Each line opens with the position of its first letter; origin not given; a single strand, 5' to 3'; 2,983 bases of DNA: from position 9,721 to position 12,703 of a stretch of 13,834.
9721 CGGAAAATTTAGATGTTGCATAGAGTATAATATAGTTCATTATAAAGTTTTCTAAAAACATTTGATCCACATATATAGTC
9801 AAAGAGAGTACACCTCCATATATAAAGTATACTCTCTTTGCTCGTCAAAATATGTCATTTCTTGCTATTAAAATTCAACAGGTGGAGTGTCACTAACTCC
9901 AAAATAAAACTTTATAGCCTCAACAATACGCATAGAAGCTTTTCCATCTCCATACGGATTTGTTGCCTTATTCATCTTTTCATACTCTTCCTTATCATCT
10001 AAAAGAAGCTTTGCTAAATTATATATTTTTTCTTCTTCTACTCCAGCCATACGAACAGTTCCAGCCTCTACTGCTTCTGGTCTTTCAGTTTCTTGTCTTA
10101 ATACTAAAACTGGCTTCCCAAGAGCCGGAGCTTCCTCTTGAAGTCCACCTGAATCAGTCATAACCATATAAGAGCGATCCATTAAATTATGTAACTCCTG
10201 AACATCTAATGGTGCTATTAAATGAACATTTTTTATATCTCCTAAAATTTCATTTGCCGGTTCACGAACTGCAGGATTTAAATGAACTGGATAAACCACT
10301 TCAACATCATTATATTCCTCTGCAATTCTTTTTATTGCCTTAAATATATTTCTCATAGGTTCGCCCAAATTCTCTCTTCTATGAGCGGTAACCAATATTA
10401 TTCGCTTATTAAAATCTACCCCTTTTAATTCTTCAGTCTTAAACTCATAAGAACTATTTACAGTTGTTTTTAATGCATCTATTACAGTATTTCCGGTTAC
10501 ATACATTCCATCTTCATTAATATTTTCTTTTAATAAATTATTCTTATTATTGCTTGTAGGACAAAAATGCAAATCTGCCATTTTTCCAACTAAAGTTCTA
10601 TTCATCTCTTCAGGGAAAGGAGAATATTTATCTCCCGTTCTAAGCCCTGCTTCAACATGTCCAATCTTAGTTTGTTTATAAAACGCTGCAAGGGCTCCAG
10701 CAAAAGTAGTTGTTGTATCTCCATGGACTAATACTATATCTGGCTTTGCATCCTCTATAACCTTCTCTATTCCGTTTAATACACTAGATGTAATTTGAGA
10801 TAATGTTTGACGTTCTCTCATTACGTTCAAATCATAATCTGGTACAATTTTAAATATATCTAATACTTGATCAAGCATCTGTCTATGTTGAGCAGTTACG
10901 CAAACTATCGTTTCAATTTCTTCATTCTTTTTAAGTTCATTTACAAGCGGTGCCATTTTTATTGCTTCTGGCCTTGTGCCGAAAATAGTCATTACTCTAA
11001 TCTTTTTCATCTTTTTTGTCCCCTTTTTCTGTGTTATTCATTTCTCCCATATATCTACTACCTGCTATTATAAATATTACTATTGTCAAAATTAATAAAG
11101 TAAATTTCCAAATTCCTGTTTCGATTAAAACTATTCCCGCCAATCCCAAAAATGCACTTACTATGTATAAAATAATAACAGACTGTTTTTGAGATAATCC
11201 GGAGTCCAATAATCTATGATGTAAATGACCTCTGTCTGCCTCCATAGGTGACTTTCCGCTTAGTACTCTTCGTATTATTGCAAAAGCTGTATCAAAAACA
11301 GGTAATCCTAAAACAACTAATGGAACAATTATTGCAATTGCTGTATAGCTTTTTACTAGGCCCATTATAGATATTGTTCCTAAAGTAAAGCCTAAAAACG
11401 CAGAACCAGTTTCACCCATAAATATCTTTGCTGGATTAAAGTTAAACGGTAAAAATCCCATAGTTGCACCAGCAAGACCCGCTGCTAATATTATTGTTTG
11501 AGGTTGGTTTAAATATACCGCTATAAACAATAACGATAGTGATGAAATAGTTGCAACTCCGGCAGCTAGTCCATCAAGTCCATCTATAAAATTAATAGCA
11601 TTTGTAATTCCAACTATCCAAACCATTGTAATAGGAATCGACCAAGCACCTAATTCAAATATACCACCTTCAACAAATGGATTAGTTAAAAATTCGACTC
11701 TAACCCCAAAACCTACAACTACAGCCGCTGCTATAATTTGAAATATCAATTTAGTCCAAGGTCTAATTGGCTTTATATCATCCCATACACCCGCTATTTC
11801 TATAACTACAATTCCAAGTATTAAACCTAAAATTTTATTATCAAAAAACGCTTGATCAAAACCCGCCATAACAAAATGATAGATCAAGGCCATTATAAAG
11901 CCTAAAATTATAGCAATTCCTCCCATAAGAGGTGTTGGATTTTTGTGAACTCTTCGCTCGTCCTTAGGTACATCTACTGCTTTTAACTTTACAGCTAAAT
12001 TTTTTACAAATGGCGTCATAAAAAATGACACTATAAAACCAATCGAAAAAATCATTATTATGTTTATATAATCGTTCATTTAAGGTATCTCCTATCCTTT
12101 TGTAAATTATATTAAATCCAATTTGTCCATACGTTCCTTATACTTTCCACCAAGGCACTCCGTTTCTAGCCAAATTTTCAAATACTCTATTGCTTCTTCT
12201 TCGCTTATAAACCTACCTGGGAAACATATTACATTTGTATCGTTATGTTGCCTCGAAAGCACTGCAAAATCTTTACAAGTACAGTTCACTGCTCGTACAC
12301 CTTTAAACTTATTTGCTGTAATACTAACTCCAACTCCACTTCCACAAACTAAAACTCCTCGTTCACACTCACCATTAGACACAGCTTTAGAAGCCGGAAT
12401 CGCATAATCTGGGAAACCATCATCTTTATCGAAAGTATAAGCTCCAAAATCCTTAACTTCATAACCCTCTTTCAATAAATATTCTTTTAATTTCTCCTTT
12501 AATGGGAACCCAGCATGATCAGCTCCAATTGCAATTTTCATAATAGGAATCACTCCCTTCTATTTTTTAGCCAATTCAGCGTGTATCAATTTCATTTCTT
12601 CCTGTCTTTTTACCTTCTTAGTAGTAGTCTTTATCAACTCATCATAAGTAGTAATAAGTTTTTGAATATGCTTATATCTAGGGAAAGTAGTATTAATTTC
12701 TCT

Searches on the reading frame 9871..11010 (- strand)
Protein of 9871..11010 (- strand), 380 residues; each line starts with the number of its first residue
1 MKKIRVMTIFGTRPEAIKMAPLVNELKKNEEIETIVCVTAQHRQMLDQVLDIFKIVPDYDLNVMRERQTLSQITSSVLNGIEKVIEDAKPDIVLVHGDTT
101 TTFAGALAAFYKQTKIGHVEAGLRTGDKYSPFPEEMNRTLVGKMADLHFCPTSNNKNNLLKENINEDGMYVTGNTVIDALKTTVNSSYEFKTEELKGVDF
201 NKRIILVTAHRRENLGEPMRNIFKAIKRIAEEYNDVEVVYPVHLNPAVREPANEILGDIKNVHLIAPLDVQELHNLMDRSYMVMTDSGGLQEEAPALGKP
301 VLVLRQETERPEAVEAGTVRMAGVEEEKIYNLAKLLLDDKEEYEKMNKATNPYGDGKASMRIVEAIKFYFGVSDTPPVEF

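Call 11: search_protein_families(library=pfam, proteins=[window:9871-11010:-], max_evalue=0.01)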
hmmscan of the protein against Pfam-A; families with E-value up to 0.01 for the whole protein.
window:9871-11010:- (380 aa): 3 families
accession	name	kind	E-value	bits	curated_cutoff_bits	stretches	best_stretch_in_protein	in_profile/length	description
PF02350.25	Epimerase_2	-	6e-127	423.7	30.6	1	25-367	2-347/347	UDP-N-acetylglucosamine 2-epimerase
PF02684.21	LpxB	-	0.00022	20.6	22.6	1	173-304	159-286/374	Lipid-A-disaccharide synthetase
PF06925.17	MGDG_synth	-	0.0037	17.8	25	0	139-173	132-166/169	Monogalactosyldiacylglycerol (MGDG) synthase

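Call 77: list_cluster_members(proteins=[L001:7282-8706:+, window:1491-1931:-, window:9871-11010:-, window:2201-3085:-, P0029, P0044, P0001])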
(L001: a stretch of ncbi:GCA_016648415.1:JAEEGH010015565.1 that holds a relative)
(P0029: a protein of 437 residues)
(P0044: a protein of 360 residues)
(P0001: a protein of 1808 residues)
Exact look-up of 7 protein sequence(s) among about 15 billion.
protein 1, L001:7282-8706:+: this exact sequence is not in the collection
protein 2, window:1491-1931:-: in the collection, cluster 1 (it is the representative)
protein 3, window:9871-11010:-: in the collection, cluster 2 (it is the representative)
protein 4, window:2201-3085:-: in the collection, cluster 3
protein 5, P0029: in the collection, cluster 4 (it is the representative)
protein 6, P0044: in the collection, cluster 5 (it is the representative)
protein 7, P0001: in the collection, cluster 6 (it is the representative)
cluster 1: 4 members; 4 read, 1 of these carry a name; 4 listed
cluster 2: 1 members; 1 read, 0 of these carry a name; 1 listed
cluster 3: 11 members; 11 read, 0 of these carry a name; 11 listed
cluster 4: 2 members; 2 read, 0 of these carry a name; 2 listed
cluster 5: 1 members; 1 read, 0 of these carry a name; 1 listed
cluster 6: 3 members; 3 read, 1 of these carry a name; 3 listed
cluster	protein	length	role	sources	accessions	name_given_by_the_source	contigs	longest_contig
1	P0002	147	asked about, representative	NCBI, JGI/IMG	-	hypothetical protein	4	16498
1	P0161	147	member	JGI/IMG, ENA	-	-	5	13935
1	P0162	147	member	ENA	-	-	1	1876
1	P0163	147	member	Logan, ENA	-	-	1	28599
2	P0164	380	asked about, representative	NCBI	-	-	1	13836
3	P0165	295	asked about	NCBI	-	-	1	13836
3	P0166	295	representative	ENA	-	-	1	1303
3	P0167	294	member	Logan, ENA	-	-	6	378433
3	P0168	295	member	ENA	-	-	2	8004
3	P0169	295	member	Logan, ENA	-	-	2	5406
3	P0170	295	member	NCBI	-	-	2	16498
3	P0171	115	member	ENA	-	-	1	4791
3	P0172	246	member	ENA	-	-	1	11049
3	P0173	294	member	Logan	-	-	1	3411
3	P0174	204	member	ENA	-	-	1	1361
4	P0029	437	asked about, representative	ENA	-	-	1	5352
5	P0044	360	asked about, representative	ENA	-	-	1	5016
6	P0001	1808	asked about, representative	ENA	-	-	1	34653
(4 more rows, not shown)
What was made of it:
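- Checked: The minus-strand ORF starting at ATG 1201 runs off the left end, which is also the contig end: the contig is 13,836 nt (call 77).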

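Call 82: search_protein_families(library=pfam, proteins=[L027:10940-12787:+, L027:12787-13008:+], max_evalue=0.1)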
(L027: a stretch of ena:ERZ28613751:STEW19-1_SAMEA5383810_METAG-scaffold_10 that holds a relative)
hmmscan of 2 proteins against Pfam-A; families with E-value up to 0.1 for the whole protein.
L027:10940-12787:+ (616 aa): 0 families

L027:12787-13008:+ (74 aa): 0 families

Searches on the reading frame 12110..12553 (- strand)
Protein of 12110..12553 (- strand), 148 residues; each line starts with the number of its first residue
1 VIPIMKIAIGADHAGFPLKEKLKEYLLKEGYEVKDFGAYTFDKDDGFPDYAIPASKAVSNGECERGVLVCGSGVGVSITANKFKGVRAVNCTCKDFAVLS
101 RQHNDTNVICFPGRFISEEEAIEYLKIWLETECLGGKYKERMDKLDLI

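Call 11: search_protein_families(library=pfam, proteins=[window:12110-12553:-], max_evalue=0.01)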
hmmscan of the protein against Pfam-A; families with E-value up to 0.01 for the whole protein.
window:12110-12553:- (148 aa): 1 family
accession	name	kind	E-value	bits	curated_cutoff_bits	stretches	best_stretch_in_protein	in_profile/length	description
PF02502.23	LacAB_rpiB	-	9.7e-51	171.8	24.7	1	7-145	1-138/138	Ribose/Galactose Isomerase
